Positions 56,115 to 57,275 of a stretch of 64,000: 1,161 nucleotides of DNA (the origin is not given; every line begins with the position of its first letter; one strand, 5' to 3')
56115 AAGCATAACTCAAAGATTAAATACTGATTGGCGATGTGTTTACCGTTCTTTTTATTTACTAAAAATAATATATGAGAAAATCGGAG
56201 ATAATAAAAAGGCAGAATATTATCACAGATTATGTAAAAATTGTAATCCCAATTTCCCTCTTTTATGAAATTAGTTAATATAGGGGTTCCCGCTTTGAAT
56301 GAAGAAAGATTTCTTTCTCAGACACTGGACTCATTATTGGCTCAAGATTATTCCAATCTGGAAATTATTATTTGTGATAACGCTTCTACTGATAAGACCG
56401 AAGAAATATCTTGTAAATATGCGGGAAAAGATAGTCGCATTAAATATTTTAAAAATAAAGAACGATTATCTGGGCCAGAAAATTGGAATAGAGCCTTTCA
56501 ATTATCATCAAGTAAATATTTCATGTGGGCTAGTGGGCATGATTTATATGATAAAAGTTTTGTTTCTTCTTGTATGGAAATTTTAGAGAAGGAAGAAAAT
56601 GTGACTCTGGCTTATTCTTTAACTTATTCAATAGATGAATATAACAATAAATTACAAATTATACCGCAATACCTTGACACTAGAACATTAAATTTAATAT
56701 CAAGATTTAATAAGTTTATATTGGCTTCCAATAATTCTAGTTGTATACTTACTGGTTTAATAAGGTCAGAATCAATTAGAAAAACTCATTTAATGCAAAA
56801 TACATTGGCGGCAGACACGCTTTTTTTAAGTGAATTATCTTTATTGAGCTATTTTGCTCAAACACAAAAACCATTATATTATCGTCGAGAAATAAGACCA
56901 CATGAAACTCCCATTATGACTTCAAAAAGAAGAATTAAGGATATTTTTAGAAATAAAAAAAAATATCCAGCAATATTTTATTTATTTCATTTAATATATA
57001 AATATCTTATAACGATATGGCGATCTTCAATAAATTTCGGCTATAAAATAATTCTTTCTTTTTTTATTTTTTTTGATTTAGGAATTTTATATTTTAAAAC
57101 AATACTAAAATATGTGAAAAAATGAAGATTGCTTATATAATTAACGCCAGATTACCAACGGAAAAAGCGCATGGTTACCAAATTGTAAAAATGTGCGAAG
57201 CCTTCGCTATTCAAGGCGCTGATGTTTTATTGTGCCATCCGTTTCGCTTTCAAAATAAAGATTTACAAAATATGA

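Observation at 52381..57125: Four tandem GT2 paralogs with near-identical 5' nucleotide sequence but divergent 3' halves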

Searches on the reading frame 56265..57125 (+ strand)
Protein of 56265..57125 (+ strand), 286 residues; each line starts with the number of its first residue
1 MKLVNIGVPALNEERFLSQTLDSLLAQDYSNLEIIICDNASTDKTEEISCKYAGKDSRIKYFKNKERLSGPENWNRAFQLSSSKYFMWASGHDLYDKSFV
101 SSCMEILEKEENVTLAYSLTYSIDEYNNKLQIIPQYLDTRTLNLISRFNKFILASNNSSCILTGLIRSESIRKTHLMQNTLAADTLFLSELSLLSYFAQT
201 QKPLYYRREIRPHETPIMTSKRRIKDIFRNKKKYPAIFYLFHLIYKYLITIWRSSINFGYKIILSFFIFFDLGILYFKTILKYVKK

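Call 7: search_protein_families(library=pfam, proteins=[window:56265-57125:+], max_evalue=0.01)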
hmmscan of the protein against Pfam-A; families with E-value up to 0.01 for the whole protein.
window:56265-57125:+ (286 aa): 3 families
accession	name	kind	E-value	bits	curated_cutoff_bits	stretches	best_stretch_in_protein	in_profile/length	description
PF00535.33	Glycos_transf_2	-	3e-25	89.5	23.3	1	6-140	2-132/168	Glycosyl transferase family 2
PF13641.12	Glyco_tranf_2_3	-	1.2e-05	25.9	27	1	8-79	7-83/230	Glycosyltransferase like family 2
PF10111.15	Glyco_tranf_2_2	-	0.00024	21.1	27.3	1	11-157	9-166/276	Glycosyltransferase like family 2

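Call 46: search_protein_families(library=ncbifam, proteins=[window:56265-57125:+], max_evalue=0.00001)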
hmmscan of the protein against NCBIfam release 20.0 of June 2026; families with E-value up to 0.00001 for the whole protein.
window:56265-57125:+ (286 aa): 11 families
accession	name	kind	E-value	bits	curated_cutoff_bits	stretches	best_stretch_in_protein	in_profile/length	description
NF053739.1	GlytfEpsEBac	equivalog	1.4e-15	57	450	1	11-145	10-146/265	glycosyltransferase EpsE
NF050050.1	ProtGlycPglI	equivalog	1.9e-14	53.8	500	1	4-105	4-106/306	GalNAc(5)-diNAcBac-PP-undecaprenol beta-1,3-glucosyltransferase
NF047683.1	TeichurnBiosyTuaG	equivalog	5.9e-14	52.3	400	1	3-112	7-116/252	teichuronic acid biosynthesis protein TuaG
NF007482.0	PRK10073.1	equivalog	3.5e-12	46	423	1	4-135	8-138/334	glycosyltransferase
TIGR04440.1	glyco_TIGR04440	domain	1.1e-11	44.9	70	1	8-193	6-194/215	TIGR00180 family glycosyltransferase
TIGR03937.1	PgaC_IcaA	equivalog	2.8e-10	39.7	422.3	1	3-113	46-156/407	poly-beta-1,6-N-acetyl-D-glucosamine synthase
NF045692.1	OglycostaseCruG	equivalog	2e-08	33.6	600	1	4-74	43-110/386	2'-O-glycosyltransferase CruG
TIGR03469.1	HpnB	hypoth_equivalog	2.1e-07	30.3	379.25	1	5-56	47-99/386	hopene-associated glycosyltransferase HpnB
NF007453.0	PRK10018.1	equivalog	3.1e-07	30.3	382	1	3-102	7-106/280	colanic acid biosynthesis glycosyltransferase WcaA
TIGR04283.1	glyco_like_mftF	equivalog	7.7e-07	28.9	182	1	6-51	3-48/221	TIGR04283 family arsenosugar biosynthesis glycosyltransferase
TIGR04017.1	WcaA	equivalog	8.9e-07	28.8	495.75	1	3-103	6-106/279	colanic acid biosynthesis glycosyltransferase WcaA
